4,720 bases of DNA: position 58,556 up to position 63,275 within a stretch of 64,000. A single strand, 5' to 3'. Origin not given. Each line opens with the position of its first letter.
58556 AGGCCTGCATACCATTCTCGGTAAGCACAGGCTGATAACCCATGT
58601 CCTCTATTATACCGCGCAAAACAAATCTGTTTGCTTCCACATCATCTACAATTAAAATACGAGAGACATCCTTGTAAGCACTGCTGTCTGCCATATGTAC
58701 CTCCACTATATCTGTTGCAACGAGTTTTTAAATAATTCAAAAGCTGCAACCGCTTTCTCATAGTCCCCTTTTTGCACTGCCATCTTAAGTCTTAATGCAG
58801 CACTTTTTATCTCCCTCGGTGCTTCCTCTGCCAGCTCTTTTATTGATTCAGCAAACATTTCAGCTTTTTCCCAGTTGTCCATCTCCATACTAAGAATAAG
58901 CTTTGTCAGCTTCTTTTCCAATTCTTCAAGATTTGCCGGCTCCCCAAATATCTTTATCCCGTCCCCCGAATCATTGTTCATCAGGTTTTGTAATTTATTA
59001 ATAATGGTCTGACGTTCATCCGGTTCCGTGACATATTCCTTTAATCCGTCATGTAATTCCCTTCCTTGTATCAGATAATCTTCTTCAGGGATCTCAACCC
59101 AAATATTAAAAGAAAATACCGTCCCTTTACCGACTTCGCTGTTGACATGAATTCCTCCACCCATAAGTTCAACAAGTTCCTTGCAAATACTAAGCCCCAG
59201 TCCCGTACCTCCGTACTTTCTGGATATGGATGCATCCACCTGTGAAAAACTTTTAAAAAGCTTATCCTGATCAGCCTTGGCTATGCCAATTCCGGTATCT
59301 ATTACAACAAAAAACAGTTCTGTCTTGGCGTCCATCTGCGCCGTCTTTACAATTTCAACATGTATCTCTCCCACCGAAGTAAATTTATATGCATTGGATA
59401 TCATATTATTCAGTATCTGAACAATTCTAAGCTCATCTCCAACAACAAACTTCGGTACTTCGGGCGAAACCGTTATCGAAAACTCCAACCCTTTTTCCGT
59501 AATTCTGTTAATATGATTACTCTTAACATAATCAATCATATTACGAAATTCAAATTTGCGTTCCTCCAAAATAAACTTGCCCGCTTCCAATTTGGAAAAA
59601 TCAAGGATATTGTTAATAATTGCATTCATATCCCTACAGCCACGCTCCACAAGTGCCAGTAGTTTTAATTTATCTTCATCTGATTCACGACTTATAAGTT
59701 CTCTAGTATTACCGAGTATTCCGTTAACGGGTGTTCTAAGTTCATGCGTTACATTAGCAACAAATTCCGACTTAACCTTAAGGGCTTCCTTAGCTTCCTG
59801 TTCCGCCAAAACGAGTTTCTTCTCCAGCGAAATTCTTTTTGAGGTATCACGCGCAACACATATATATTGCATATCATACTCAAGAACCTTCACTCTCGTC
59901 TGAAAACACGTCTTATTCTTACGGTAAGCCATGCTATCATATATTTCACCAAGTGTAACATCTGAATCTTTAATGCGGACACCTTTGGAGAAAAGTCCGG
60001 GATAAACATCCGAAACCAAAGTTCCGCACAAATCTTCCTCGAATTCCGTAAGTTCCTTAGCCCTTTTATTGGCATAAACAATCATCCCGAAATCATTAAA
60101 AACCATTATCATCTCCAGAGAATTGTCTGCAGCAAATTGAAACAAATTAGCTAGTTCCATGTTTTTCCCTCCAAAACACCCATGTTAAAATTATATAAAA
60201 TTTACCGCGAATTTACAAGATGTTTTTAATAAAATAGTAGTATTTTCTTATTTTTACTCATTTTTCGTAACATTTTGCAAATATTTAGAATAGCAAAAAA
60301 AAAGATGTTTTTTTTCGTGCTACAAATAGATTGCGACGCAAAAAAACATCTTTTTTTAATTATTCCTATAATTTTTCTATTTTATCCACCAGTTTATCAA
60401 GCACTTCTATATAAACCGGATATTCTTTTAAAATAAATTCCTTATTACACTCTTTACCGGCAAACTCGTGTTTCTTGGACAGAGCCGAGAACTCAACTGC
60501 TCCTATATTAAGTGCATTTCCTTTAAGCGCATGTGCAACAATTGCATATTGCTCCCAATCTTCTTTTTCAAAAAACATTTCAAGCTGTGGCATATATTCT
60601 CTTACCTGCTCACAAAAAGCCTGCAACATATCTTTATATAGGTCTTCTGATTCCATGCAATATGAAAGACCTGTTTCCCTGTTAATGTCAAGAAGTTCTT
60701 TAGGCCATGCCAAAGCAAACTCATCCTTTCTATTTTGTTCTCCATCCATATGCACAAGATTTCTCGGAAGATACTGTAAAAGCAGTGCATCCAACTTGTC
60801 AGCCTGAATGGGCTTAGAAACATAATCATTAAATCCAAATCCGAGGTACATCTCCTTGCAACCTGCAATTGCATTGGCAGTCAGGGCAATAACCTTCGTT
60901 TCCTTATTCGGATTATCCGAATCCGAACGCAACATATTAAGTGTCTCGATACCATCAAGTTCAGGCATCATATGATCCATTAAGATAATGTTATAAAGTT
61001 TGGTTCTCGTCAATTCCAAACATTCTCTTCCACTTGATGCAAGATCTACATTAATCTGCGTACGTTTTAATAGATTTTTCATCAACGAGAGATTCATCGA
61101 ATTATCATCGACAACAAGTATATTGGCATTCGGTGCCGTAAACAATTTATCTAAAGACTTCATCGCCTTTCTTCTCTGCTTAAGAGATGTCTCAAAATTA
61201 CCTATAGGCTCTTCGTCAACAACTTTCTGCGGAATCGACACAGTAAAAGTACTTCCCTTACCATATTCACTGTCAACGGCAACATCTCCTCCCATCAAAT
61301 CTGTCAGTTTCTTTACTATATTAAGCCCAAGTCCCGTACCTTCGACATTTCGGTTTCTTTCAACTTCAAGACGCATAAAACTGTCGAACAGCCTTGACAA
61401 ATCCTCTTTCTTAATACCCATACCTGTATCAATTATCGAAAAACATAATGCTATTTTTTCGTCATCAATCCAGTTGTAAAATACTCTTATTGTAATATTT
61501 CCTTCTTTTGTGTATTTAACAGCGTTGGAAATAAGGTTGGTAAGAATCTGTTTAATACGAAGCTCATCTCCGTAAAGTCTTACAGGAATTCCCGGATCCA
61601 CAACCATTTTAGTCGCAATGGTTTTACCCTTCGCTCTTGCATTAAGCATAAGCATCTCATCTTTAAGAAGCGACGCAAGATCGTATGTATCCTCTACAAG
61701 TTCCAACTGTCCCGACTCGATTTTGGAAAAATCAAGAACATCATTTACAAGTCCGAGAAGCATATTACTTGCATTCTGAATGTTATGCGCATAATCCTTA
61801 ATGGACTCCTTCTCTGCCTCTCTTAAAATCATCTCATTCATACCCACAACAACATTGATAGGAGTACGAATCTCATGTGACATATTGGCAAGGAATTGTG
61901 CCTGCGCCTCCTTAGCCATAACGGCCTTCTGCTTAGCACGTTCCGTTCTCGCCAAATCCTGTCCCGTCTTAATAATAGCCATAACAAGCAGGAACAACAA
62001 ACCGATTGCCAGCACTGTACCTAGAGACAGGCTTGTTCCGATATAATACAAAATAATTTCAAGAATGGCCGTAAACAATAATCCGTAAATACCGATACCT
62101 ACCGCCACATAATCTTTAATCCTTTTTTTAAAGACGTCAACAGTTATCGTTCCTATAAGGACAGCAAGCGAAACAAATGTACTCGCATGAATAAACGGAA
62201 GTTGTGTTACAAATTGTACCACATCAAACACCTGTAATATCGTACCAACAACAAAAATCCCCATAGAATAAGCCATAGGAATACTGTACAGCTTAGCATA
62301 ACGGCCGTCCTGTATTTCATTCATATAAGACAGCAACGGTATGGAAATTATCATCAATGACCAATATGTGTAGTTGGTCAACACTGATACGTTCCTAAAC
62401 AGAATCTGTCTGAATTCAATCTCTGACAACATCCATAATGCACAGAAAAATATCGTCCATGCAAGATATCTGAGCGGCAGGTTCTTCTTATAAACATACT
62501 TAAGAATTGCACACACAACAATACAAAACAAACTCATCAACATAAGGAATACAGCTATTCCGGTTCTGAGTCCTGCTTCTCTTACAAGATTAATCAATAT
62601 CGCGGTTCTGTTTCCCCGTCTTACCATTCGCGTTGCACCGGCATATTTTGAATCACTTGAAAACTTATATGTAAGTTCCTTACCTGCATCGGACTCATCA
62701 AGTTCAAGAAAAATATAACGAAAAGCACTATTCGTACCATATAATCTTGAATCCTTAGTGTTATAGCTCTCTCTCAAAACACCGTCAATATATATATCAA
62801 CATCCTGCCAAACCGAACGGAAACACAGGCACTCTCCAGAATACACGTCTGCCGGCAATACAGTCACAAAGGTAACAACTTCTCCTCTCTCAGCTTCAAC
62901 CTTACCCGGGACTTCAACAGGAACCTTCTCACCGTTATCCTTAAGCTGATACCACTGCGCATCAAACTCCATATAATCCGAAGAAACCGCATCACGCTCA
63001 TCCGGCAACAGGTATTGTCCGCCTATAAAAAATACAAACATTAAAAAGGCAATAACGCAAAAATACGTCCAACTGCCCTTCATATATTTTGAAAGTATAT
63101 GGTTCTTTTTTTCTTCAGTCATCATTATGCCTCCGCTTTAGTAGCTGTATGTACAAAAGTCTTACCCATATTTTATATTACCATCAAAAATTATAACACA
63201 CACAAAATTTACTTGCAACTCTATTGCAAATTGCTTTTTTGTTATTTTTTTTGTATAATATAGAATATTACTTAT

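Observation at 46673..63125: Chemotaxis-type core embedded in a 16-kb signalling supercluster with four histidine kinases and an HD-GYP receiver, but no CheR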

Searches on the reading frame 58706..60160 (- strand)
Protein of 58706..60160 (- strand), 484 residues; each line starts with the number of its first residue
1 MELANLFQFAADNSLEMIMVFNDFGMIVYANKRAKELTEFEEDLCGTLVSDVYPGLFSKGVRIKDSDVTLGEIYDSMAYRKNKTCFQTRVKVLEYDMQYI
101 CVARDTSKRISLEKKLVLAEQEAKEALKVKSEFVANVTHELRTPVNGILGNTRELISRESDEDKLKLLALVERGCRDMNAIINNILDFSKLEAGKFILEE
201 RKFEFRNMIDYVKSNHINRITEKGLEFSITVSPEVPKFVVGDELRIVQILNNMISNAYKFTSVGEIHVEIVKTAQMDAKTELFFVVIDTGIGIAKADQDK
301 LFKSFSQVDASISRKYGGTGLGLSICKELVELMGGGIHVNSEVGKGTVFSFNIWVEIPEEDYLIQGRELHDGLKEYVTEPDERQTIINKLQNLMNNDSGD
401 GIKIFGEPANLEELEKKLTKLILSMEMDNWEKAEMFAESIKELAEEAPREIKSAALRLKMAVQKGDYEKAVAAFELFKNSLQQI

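Call 4: search_protein_families(library=pfam, proteins=[window:58706-60160:-], max_evalue=0.001)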
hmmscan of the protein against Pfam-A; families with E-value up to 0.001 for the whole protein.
window:58706-60160:- (484 aa): 3 families
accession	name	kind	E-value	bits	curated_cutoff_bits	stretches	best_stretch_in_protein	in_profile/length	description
PF02518.31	HATPase_c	-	1.1e-28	100.4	26.4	1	241-353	1-107/111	Histidine kinase-, DNA gyrase B-, and HSP90-like ATPase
PF00512.31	HisKA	-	1.5e-17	63.8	26.9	1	130-194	2-66/66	His Kinase A (phospho-acceptor) domain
PF13188.13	PAS_8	-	9e-06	25.9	21.8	1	6-57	2-55/65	PAS domain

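Call 78: search_protein_families(library=ncbifam, proteins=[window:58706-60160:-], max_evalue=1e-10)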
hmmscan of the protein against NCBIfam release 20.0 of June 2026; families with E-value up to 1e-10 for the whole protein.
window:58706-60160:- (484 aa): 63 families (the best 25 are shown)
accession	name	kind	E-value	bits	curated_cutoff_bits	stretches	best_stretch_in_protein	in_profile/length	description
NF008318.0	PRK11107.1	equivalog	5.1e-87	292.9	890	1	115-447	278-606/920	two-component sensor histidine kinase BarA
NF041947.1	LuxQ_Vibrio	equivalog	3.1e-69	233.8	1200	1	4-361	352-702/843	quorum-sensing autoinducer 2 sensor kinase/phosphatase LuxQ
TIGR02956.1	TMAO_torS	equivalog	3.3e-69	234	676.5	1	118-356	452-683/967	TMAO reductase system sensor histidine kinase/response regulator TorS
NF045901.1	HisKinLetSLeg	equivalog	9.3e-64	215.8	1650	1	98-356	256-519/906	two-component system sensor histidine kinase LetS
NF008099.0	PRK10841.1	equivalog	6.3e-60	202.9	920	1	100-353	440-688/949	two-component system sensor histidine kinase RcsC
NF011874.0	PRK15347.1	equivalog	7.6e-56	189.7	852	1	115-358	383-617/921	two component system sensor kinase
NF008302.0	PRK11091.1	equivalog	7.8e-54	183.1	838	1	12-360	162-510/779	aerobic respiration two-component sensor histidine kinase ArcB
NF046044.1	PnpS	equivalog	3.4e-53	181.1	400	1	80-352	124-388/390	two-component system histidine kinase PnpS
NF047874.1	MASE3_PAS_HK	subfamily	2e-48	165.7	560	1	12-363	272-633/655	MASE3 domain-containing sensor histidine kinase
TIGR02966.1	phoR_proteo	equivalog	3.1e-48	164.5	334.2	1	7-353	8-333/333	phosphate regulon sensor histidine kinase PhoR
NF038297.2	hybrid_HK_HrmK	equivalog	2.4e-46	158.6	725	1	112-357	217-459/607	hybrid histidine kinase/response regulator HrmK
NF033092.0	HK_WalK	equivalog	2.4e-43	148.6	725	1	120-353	364-592/594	cell wall metabolism sensor histidine kinase WalK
NF008543.0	PRK11466.1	equivalog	1.7e-41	142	982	1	118-358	432-665/914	TMAO reductase system sensor histidine kinase/response regulator TorS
NF047465.1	hybrid_HK_LvrA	exception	2.6e-41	141.5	1200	1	124-360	196-427/819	hybrid histidine kinase/response regulator LvrA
NF041832.1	near_NosP_CTERM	subfamily_domain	4e-36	124.9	400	1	126-357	3-227/370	NahK/ErcS family hybrid sensor histidine kinase/response regulator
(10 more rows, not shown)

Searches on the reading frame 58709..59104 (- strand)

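Call 42: search_protein_families(library=pfam, max_evalue=1, proteins=[window:58709-59104:-])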
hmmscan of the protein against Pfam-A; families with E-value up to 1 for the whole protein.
seq(132 aa): 7 families
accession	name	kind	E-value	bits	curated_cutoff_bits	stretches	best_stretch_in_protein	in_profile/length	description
PF20663.3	COG4_N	-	0.0035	17.8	27.3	0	59-92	59-92/107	Conserved oligomeric Golgi complex subunit 4, N-terminal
PF14276.11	DUF4363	-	0.026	15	27.5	0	97-132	61-96/107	Domain of unknown function (DUF4363)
PF23914.1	TPR_CcmH_CycH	-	0.027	14.7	42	1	74-130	99-152/158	Cytochrome c-type biogenesis protein H TPR domain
PF22888.1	FIMAH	-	0.031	15.3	24.8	0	109-131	35-57/81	FIMAH domain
PF00704.34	Glyco_hydro_18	-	0.036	14.2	29.6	1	16-116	75-159/317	Glycosyl hydrolases family 18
PF13424.12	TPR_12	-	0.081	13.6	30.1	1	73-123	14-69/77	Tetratricopeptide repeat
PF24641.1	KH_DEAH11_2nd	-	0.17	12.1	27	1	50-74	47-71/75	DEAH11 eukaryotic type KH-domain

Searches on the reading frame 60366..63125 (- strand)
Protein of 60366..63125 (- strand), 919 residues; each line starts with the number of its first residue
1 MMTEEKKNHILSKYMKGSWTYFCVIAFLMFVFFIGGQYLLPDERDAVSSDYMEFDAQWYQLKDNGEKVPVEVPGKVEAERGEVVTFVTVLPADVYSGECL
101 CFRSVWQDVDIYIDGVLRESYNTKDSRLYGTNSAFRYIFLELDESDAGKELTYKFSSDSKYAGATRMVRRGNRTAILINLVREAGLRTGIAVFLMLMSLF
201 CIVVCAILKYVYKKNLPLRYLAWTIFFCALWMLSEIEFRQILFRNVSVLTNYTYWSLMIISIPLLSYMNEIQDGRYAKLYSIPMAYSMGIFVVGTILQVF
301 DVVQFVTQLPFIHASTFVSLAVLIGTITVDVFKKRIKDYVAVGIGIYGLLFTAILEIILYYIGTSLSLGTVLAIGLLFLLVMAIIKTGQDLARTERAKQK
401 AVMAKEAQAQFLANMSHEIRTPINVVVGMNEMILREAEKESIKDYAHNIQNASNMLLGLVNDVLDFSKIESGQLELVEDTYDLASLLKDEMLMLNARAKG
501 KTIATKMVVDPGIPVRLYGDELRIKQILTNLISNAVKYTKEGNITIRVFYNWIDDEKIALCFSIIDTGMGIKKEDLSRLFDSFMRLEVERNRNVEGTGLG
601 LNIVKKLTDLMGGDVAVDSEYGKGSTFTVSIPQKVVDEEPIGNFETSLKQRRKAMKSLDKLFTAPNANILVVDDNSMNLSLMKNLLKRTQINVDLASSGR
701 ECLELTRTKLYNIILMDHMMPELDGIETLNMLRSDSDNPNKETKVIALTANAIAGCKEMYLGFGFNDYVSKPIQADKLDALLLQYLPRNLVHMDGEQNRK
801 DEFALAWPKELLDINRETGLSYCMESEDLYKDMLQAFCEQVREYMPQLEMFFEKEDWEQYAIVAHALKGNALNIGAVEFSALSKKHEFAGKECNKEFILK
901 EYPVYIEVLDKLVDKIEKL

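Call 4: search_protein_families(library=pfam, proteins=[window:60366-63125:-], max_evalue=0.001)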
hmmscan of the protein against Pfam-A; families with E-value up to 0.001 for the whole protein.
window:60366-63125:- (919 aa): 4 families
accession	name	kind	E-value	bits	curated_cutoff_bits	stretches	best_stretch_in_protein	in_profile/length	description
PF02518.31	HATPase_c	-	1.5e-29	103.1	26.4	1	519-633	1-109/111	Histidine kinase-, DNA gyrase B-, and HSP90-like ATPase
PF00072.30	Response_reg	-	6e-24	84.8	30.2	1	669-780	1-108/111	Response regulator receiver domain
PF00512.31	HisKA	-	3.8e-19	68.9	26.9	1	408-472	2-66/66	His Kinase A (phospho-acceptor) domain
PF01627.28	Hpt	-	4.8e-08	33.6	24.6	1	832-888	1-57/84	Hpt domain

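Call 9: find_encoding_contigs(protein=window:60366-63125:-, flank=10000, max_places=10)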
Protein window:60366-63125:- (919 aa): no gene with exactly this product is on record in the collection.

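Call 12: find_encoding_contigs(protein=window:60366-63122:-, flank=10000, max_places=10)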
Protein window:60366-63122:- (918 aa): 24 contigs read that carry it; 1 place shown.
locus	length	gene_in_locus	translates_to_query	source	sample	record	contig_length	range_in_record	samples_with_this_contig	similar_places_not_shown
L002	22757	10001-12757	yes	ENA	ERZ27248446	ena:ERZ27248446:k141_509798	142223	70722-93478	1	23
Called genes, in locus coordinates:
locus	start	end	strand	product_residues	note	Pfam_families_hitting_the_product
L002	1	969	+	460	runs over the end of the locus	PF04295:GD_AH_second, PF20629:GD_AH_C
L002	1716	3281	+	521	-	PF01232:Mannitol_dh, PF08125:Mannitol_dh_C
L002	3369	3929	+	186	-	PF04542:Sigma70_r2, PF08281:Sigma70_r4_2 (weak)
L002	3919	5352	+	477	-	PF00079:Serpin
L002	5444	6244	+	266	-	PF01522:Polysacc_deac_1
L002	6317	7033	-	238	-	-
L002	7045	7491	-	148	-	PF04397:LytTR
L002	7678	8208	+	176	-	-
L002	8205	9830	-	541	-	PF00128:Alpha-amylase, PF22026:Alpha-amylase_C_2 (weak), PF22460:Neopullulanase-like_C (weak)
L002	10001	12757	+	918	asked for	PF00512:HisKA, PF02518:HATPase_c, PF00072:Response_reg, PF01627:Hpt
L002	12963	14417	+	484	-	PF13188:PAS_8 (weak), PF00512:HisKA, PF02518:HATPase_c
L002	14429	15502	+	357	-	PF00072:Response_reg, PF13487:HD_5, PF01966:HD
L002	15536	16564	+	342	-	PF00072:Response_reg, PF01339:CheB_methylest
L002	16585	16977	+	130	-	PF00072:Response_reg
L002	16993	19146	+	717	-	PF01627:Hpt, PF07194:P2, PF02895:H-kinase_dim, PF02518:HATPase_c, PF01584:CheW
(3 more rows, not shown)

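Call 78: search_protein_families(library=ncbifam, proteins=[window:60366-63122:-], max_evalue=1e-10)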
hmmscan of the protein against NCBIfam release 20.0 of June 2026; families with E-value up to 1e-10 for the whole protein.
window:60366-63122:- (918 aa): 88 families (the best 25 are shown)
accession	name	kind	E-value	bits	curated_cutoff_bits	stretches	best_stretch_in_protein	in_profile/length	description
NF008318.0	PRK11107.1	equivalog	2.1e-107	360.4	890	2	395-645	281-531/920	two-component sensor histidine kinase BarA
TIGR02956.1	TMAO_torS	equivalog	9.5e-93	311.9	676.5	1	392-893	449-944/967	TMAO reductase system sensor histidine kinase/response regulator TorS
NF011874.0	PRK15347.1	equivalog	4.3e-86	289.8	852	2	394-634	385-616/921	two component system sensor kinase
NF041947.1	LuxQ_Vibrio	equivalog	6.1e-82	275.8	1200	1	392-784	457-838/843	quorum-sensing autoinducer 2 sensor kinase/phosphatase LuxQ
NF038297.2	hybrid_HK_HrmK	equivalog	2e-81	274.4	725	1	389-784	217-607/607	hybrid histidine kinase/response regulator HrmK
NF008302.0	PRK11091.1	equivalog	6.5e-80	269.3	838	1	383-887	259-741/779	aerobic respiration two-component sensor histidine kinase ArcB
NF045901.1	HisKinLetSLeg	equivalog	3.3e-74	250.4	1650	2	397-631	283-517/906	two-component system sensor histidine kinase LetS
NF008099.0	PRK10841.1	equivalog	1.8e-68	231.3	920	2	398-632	461-690/949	two-component system sensor histidine kinase RcsC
NF046044.1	PnpS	equivalog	5.2e-58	196.9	400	1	405-631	168-390/390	two-component system histidine kinase PnpS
NF007420.1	PRK09959.1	equivalog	6e-53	179.7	1995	1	390-783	695-1072/1197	acid-sensing system histidine kinase EvgS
NF008543.0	PRK11466.1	equivalog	3.5e-52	177.4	982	1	395-880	432-876/914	TMAO reductase system sensor histidine kinase/response regulator TorS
TIGR02966.1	phoR_proteo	equivalog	1.5e-49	168.8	334.2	1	405-629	112-332/333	phosphate regulon sensor histidine kinase PhoR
NF047874.1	MASE3_PAS_HK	subfamily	6.2e-47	160.7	560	1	378-647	369-640/655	MASE3 domain-containing sensor histidine kinase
NF041832.1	near_NosP_CTERM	subfamily_domain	1.4e-46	159.3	400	1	403-783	3-368/370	NahK/ErcS family hybrid sensor histidine kinase/response regulator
NF033092.0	HK_WalK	equivalog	1.1e-41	143.1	725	1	405-631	370-593/594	cell wall metabolism sensor histidine kinase WalK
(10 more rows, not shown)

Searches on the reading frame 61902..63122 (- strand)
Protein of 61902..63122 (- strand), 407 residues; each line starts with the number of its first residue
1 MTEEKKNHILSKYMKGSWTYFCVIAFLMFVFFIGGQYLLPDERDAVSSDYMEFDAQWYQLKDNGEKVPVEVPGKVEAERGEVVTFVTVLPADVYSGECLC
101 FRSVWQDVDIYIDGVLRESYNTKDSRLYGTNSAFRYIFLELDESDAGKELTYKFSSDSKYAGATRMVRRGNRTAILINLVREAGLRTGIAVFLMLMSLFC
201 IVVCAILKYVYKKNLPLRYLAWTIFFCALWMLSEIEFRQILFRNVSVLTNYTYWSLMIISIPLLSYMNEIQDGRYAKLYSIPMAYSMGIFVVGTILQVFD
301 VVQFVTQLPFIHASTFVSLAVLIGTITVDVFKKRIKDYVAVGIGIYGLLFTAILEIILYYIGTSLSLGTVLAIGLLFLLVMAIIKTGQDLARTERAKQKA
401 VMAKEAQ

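Call 42: search_protein_families(library=pfam, max_evalue=1, proteins=[window:61902-63122:-])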
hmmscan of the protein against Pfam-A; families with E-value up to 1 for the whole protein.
seq(407 aa): 1 family
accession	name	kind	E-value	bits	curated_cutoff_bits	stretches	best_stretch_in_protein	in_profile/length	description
PF19616.4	DUF6121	-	0.072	13.5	27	1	270-303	93-126/155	Family of unknown function (DUF6121)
